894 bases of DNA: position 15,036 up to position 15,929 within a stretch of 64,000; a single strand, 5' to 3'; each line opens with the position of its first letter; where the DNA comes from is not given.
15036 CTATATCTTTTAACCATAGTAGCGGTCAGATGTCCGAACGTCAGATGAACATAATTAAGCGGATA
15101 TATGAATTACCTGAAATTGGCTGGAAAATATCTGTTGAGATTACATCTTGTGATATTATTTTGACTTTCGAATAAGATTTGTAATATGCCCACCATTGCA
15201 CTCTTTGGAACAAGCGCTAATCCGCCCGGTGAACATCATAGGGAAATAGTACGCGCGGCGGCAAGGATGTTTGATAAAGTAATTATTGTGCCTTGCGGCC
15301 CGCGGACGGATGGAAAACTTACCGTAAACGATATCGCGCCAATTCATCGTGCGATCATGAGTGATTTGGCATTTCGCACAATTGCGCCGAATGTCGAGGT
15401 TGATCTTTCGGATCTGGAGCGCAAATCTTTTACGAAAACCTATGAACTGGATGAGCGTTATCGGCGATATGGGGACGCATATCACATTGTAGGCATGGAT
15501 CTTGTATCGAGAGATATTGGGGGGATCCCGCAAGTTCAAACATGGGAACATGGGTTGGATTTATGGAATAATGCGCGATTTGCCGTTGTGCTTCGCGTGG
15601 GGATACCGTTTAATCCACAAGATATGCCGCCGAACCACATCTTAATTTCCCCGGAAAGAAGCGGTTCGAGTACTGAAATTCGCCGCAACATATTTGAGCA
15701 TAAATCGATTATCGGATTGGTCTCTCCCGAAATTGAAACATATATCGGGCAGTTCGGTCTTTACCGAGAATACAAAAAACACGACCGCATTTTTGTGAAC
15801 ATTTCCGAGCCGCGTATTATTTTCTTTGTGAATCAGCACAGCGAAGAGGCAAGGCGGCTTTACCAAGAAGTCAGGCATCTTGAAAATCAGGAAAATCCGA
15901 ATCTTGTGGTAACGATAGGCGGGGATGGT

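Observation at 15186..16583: Single polypeptide fusing NMN/NaMN adenylyltransferase (NadD-type) to NAD kinase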

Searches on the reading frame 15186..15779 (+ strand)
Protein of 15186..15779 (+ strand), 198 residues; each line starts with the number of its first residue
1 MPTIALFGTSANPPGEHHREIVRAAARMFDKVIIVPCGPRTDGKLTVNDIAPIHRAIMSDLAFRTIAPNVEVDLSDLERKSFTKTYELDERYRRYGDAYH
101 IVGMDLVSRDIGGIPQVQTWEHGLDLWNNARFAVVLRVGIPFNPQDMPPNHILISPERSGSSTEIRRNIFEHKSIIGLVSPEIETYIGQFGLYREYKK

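Call 31: search_solved_structures(query=window:15186-15779:+, max_evalue=0.1, show_alignments=4)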
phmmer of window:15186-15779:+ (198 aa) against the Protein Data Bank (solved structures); distinct sequences matched with E-value up to 0.1: 4.
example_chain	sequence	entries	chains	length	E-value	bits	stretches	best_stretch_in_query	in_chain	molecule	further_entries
8aih_A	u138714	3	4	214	0.00015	24.5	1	4-194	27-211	Probable nicotinate-nucleotide adenylyltransferase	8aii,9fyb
3h05_A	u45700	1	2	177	0.0002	24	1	2-79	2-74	uncharacterized protein VPA0413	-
1kam_A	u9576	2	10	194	0.0028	20.3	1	4-194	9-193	NICOTINATE-NUCLEOTIDE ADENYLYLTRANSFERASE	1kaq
2h29_A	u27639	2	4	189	0.087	15.4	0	116-194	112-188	Probable nicotinate-nucleotide adenylyltransferase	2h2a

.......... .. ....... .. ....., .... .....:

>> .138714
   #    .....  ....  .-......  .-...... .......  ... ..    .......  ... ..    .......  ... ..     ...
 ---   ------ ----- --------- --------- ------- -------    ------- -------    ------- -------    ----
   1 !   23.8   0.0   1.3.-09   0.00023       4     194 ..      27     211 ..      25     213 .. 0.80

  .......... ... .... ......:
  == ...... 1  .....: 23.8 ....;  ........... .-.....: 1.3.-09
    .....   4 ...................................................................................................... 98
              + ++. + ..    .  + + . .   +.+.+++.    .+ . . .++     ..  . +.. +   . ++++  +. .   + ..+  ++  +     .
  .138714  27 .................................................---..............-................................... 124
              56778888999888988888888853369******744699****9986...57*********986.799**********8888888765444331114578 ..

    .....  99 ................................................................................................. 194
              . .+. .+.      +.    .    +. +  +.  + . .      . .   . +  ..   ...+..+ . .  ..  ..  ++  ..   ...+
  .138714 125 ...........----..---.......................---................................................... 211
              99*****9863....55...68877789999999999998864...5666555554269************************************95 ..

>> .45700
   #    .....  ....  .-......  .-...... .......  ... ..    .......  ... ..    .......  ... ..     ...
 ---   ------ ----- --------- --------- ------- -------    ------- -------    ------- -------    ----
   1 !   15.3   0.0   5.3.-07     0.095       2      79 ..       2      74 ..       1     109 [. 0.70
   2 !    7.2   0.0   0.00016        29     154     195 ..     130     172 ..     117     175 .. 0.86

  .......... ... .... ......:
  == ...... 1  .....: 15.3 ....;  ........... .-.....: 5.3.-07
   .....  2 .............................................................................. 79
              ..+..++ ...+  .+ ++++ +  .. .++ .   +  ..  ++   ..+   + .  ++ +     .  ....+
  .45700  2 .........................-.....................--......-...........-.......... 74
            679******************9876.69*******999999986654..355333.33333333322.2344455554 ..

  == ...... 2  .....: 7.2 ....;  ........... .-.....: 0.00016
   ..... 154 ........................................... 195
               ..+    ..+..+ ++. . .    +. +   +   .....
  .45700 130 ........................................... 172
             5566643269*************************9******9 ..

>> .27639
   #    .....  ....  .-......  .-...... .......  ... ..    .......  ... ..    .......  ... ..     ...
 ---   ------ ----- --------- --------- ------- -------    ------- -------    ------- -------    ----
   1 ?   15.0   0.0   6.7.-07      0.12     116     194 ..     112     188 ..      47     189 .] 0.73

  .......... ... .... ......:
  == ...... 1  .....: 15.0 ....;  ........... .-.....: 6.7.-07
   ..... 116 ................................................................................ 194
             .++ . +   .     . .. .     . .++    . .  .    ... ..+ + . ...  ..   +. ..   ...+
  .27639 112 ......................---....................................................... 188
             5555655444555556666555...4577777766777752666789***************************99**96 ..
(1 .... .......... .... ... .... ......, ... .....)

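Call 44: search_protein_representatives(protein=window:15186-15779:+)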
Query: 198 residues. Proteins with E-value up to 0.001 (for the whole library): 730; up to 1e-10: 315; up to 1e-30: 113. The best 150 are listed.
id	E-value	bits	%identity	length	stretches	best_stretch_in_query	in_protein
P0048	2.6e-56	206.5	51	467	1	2-195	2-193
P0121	1.4e-54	200.9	52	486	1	4-194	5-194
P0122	1.1e-53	197.9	51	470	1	4-194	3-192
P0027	1.5e-53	197.5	50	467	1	2-193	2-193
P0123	1.9e-51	190.6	51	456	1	3-193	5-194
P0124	3.0e-50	186.7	48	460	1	4-196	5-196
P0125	1.4e-49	184.6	48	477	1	3-194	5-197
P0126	9.1e-49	181.9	48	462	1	3-194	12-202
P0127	8.3e-48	178.7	48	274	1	5-194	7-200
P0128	3.7e-47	176.6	48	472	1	3-195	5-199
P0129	7.0e-47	175.7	49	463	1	6-194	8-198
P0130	2.1e-46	174.2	49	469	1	4-194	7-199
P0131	7.3e-46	172.4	43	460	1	4-195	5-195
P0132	1.6e-45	171.3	48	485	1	4-195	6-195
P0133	2.8e-45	170.5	41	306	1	3-195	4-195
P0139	5.7e-44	166.2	47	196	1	3-193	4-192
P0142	2.8e-43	164.0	48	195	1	3-194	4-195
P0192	5.4e-35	136.9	41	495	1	1-191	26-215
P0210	4.1e-33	130.8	43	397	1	1-193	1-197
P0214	6.5e-33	130.1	41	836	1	3-194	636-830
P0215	1.1e-32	129.4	42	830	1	4-194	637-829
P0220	5.6e-32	127.1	42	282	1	4-194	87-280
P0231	1.5e-30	122.4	43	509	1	4-195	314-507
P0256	1.8e-28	115.7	30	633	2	4-194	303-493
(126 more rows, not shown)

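Call 45: search_protein_families(library=pfam, proteins=[P0214, P0215, P0231, P0256, P0220, P0139, P0142, P0210, P0192], max_evalue=0.001)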
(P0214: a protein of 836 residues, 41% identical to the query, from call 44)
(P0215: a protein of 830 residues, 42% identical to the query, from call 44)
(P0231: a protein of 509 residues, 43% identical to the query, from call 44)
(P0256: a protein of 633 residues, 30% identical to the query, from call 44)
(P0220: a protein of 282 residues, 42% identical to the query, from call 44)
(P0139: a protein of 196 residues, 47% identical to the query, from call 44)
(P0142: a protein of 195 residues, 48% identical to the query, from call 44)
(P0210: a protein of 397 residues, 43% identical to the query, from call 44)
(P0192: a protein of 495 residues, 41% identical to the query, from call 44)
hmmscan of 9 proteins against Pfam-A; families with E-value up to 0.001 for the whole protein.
P0214 (836 aa): 3 families
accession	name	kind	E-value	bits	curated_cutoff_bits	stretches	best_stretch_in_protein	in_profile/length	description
PF02540.23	NAD_synthase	-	2e-32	112.7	21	1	339-516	20-190/242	NAD synthase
PF00795.27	CN_hydrolase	-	3.3e-10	40.2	23.2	1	6-303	2-249/256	Carbon-nitrogen hydrolase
PF01467.32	CTP_transf_like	-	2e-07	31.7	21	1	639-804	1-133/133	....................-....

P0215 (830 aa): 3 families
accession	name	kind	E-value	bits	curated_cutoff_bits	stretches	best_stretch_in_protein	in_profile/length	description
PF02540.23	NAD_synthase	-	4.9e-37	127.8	21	1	333-517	17-190/242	NAD synthase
PF00795.27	CN_hydrolase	-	1.1e-14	54.9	23.2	1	24-287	6-236/256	Carbon-nitrogen hydrolase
PF01467.32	CTP_transf_like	-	2.1e-07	31.6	21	1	639-802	1-132/133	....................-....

P0231 (509 aa): 2 families
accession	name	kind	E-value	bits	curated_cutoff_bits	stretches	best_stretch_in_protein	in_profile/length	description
PF02540.23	NAD_synthase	-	2.3e-30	105.9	21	1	17-260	5-217/242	NAD synthase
PF01467.32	CTP_transf_like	-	1.7e-09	38.4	21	1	316-479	1-132/133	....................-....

P0256 (633 aa): 2 families
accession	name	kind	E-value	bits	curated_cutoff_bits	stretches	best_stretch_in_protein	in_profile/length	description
PF01467.32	CTP_transf_like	-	1.6e-20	74.1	21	1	98-263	1-133/133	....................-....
PF01513.26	NAD_kinase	-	1.3e-11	45.4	25.5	1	529-576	66-113/130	ATP-NAD kinase N-terminal domain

P0220 (282 aa): 1 family
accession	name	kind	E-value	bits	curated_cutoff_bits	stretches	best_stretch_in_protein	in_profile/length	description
PF01467.32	CTP_transf_like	-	2.6e-13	50.8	21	1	89-254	1-133/133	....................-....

P0139 (196 aa): 1 family
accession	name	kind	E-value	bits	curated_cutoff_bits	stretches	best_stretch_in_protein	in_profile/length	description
PF01467.32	CTP_transf_like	-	4.8e-12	46.7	21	1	7-167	1-133/133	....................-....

P0142 (195 aa): 1 family
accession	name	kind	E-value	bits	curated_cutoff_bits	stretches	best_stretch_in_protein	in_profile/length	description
PF01467.32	CTP_transf_like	-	3e-11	44.1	21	1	7-169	1-133/133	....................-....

P0210 (397 aa): 2 families
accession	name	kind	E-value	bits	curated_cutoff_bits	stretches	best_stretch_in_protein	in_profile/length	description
PF01467.32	CTP_transf_like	-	4.1e-10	40.4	21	1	6-170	1-131/133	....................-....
PF00293.34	NUDIX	-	1.7e-05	25.3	21.1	1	245-371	5-120/134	NUDIX domain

P0192 (495 aa): 3 families
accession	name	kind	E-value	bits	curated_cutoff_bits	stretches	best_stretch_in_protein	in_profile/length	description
PF01513.26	NAD_kinase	-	2.5e-09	38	25.5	1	242-301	55-110/130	ATP-NAD kinase N-terminal domain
PF20143.4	NAD_kinase_C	-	4.1e-06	27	23.7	1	359-439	9-87/126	ATP-NAD kinase C-terminal domain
PF01467.32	CTP_transf_like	-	4.4e-06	27.4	21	1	35-192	5-133/133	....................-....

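Call 63: find_encoding_contigs(protein=P0142, flank=6000, max_places=2)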
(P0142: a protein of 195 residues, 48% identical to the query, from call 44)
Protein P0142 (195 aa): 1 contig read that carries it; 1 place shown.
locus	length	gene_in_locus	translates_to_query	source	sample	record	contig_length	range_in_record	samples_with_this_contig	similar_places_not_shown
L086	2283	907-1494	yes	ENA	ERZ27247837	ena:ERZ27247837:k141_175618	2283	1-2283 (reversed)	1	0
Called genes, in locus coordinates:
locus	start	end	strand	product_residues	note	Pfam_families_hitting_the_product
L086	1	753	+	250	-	?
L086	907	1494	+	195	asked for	PF01467:CTP_transf_like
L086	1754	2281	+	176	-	?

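Call 64: find_encoding_contigs(protein=P0215, flank=6000, max_places=2)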
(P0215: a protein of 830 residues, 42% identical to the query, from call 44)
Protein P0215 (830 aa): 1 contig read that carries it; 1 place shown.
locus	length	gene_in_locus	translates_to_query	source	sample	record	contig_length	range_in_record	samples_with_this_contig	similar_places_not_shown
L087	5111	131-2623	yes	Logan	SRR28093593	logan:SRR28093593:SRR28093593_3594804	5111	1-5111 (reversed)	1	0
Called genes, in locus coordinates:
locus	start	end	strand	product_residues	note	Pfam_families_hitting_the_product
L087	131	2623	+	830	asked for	PF00795:CN_hydrolase, PF02540:NAD_synthase, PF01467:CTP_transf_like (weak)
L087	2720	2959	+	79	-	PF02583:Trns_repr_metal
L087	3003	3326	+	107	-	PF00085:Thioredoxin, PF08534:Redoxin (faint), PF13098:Thioredoxin_2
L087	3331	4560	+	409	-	PF02812:ELFV_dehydrog_N, PF00208:ELFV_dehydrog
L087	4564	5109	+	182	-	?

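Call 74: search_protein_families(library=ncbifam, proteins=[P0142, P0139, P0215, P0256], max_evalue=0.001)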
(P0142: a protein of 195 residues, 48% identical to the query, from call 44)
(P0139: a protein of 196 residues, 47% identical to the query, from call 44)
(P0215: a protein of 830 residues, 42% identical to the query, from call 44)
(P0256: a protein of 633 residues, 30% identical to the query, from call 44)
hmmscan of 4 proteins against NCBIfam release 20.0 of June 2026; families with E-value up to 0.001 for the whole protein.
P0142 (195 aa): 12 families
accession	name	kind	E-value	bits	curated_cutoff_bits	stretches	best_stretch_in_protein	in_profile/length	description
NF000840.1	PRK00071.1-3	equivalog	3.6e-21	75.5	150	1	3-195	6-199/201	nicotinate-nucleotide adenylyltransferase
TIGR00482.1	TIGR00482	equivalog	1.6e-17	64.2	112.45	1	7-194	1-194/194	nicotinate (nicotinamide) nucleotide adenylyltransferase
NF000842.0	PRK00071.2-1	equivalog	6.8e-15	55.2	167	1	3-158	2-145/191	nicotinate-nucleotide adenylyltransferase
NF000841.0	PRK00071.1-4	equivalog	1e-14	54.8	197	1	3-195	7-193/194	nicotinate-nucleotide adenylyltransferase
NF000839.0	PRK00071.1-1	equivalog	3.4e-13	50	187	1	4-147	7-145/219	nicotinate-nucleotide adenylyltransferase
NF005519.0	PRK07152.1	equivalog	4.2e-12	45.7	315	1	3-194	1-184/361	nicotinate-nucleotide adenylyltransferase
NF006479.0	PRK08887.1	equivalog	2.8e-08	33.8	164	1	3-108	2-109/174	nicotinate-nicotinamide nucleotide adenylyltransferase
NF005410.0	PRK06973.1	equivalog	5.1e-07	29.2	214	1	2-148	21-165/243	nicotinate-nucleotide adenylyltransferase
NF000843.0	PRK00071.2-2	equivalog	6.6e-06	25.8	240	1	3-158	12-160/212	nicotinate-nucleotide adenylyltransferase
TIGR01510.1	coaD_prev_kdtB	equivalog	0.00025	21.1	103.3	1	5-36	1-32/155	pantetheine-phosphate adenylyltransferase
NF000845.0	PRK00071.2-4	equivalog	0.00092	18.7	210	0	5-145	10-143/197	nicotinate-nucleotide adenylyltransferase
TIGR00125.1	cyt_tran_rel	domain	0.00097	19.3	27.7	0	5-40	1-38/65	adenylyltransferase/cytidyltransferase family protein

P0139 (196 aa): 13 families
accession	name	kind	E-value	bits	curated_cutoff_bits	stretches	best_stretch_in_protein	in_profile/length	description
TIGR00482.1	TIGR00482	equivalog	2.8e-21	76.4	112.45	1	7-192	1-194/194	nicotinate (nicotinamide) nucleotide adenylyltransferase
NF000840.1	PRK00071.1-3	equivalog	7.9e-21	74.4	150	1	4-193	7-199/201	nicotinate-nucleotide adenylyltransferase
NF000841.0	PRK00071.1-4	equivalog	3.3e-16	59.7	197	1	4-193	8-193/194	nicotinate-nucleotide adenylyltransferase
NF000839.0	PRK00071.1-1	equivalog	6.5e-16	58.9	187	2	3-144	6-145/219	nicotinate-nucleotide adenylyltransferase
NF000842.0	PRK00071.2-1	equivalog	9.6e-16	58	167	1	4-194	3-186/191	nicotinate-nucleotide adenylyltransferase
NF005519.0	PRK07152.1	equivalog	1e-13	51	315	1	5-193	3-185/361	nicotinate-nucleotide adenylyltransferase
NF000843.0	PRK00071.2-2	equivalog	3.1e-09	36.7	240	1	4-163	13-168/212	nicotinate-nucleotide adenylyltransferase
NF006479.0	PRK08887.1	equivalog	6.4e-09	35.9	164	1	4-38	3-36/174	nicotinate-nicotinamide nucleotide adenylyltransferase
NF000845.0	PRK00071.2-4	equivalog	1.5e-07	31.1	210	1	4-141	9-142/197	nicotinate-nucleotide adenylyltransferase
NF005410.0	PRK06973.1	equivalog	2.5e-06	26.9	214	1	2-162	21-180/243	nicotinate-nucleotide adenylyltransferase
NF000846.0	PRK00071.2-5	equivalog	0.00021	20.9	329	1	5-147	21-159/210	nicotinate-nucleotide adenylyltransferase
TIGR00125.1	cyt_tran_rel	domain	0.00051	20.2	27.7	1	5-60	1-56/65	adenylyltransferase/cytidyltransferase family protein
TIGR01510.1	coaD_prev_kdtB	equivalog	0.00063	19.8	103.3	0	5-72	1-65/155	pantetheine-phosphate adenylyltransferase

P0215 (830 aa): 20 families
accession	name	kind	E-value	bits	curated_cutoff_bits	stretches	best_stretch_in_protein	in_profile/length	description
NF010588.0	PRK13981.1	equivalog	2.9e-81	273.5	479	1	18-545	5-493/546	NAD+ synthase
NF002730.0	PRK02628.1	equivalog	2.1e-37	128.6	473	2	30-293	25-269/677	NAD(+) synthase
NF010587.0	PRK13980.1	equivalog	1.6e-33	116.1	255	1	332-520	29-205/267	NAD+ synthase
TIGR00552.1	nadE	equivalog_domain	5.8e-33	114.2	63.65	1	333-519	21-200/251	NAD(+) synthase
NF005519.0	PRK07152.1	equivalog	8e-19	67.8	315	1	635-829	1-185/361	nicotinate-nucleotide adenylyltransferase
TIGR00482.1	TIGR00482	equivalog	6.5e-18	65.5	112.45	1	639-828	1-194/194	nicotinate (nicotinamide) nucleotide adenylyltransferase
NF000840.1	PRK00071.1-3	equivalog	3e-17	62.8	150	1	632-829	3-199/201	nicotinate-nucleotide adenylyltransferase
NF002048.0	PRK00876.1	subfamily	2e-16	59.7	313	1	326-407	27-107/330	NAD(+) synthase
NF000841.0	PRK00071.1-4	equivalog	4.3e-16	59.3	197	1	632-829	4-193/194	nicotinate-nucleotide adenylyltransferase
NF000842.0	PRK00071.2-1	equivalog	3.2e-10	39.9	167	1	635-829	2-185/191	nicotinate-nucleotide adenylyltransferase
NF006479.0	PRK08887.1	equivalog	4.5e-10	39.6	164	1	635-754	2-126/174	nicotinate-nicotinamide nucleotide adenylyltransferase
TIGR01510.1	coaD_prev_kdtB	equivalog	2.6e-08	34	103.3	1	638-706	2-68/155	pantetheine-phosphate adenylyltransferase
TIGR03381.1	agmatine_aguB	equivalog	7.1e-08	32.1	410.25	1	188-297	143-253/279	N-carbamoylputrescine amidase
NF000839.0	PRK00071.1-1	equivalog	1.4e-07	31.7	187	1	794-829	181-216/219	nicotinate-nucleotide adenylyltransferase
NF005410.0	PRK06973.1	equivalog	3.3e-07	29.8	214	1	625-691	12-80/243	nicotinate-nucleotide adenylyltransferase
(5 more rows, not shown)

P0256 (633 aa): 32 families (the best 25 are shown)
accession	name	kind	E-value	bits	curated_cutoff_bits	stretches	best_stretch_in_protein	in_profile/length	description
TIGR00482.1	TIGR00482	equivalog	2.4e-44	151.7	112.45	2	98-289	1-194/194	nicotinate (nicotinamide) nucleotide adenylyltransferase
NF000840.1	PRK00071.1-3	equivalog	4.7e-40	137.2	150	2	92-290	4-199/201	nicotinate-nucleotide adenylyltransferase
NF000841.0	PRK00071.1-4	equivalog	5.8e-36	124.1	197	2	93-290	6-193/194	nicotinate-nucleotide adenylyltransferase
NF005519.0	PRK07152.1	equivalog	5.4e-31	107.8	315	2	95-297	2-192/361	nicotinate-nucleotide adenylyltransferase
NF000839.0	PRK00071.1-1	equivalog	1.2e-30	107.1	187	1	96-291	8-217/219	nicotinate-nucleotide adenylyltransferase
NF006479.0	PRK08887.1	equivalog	1.2e-20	74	164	2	95-222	3-129/174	nicotinate-nicotinamide nucleotide adenylyltransferase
NF005410.0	PRK06973.1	equivalog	4.3e-17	62.2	214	1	87-221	15-151/243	nicotinate-nucleotide adenylyltransferase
NF000842.0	PRK00071.2-1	equivalog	2.5e-16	59.9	167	1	95-291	3-186/191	nicotinate-nucleotide adenylyltransferase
NF000843.0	PRK00071.2-2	equivalog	1.6e-15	57.2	240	1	90-229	8-144/212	nicotinate-nucleotide adenylyltransferase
NF003406.0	PRK04761.1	equivalog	5.9e-11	42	211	1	520-583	21-84/257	NAD kinase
NF002892.0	PRK03372.1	equivalog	1.1e-10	41.3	299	1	527-575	61-109/312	NAD kinase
NF000845.0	PRK00071.2-4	equivalog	1.3e-10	41.1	210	1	92-229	6-140/197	nicotinate-nucleotide adenylyltransferase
NF002521.0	PRK01911.1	equivalog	3.8e-10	39.7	309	1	533-575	62-104/292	NAD kinase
NF002306.0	PRK01231.1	equivalog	7.1e-10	38.5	316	1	529-582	60-112/299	NAD(+) kinase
TIGR01510.1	coaD_prev_kdtB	equivalog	1.1e-08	35.3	103.3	0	97-155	2-57/155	pantetheine-phosphate adenylyltransferase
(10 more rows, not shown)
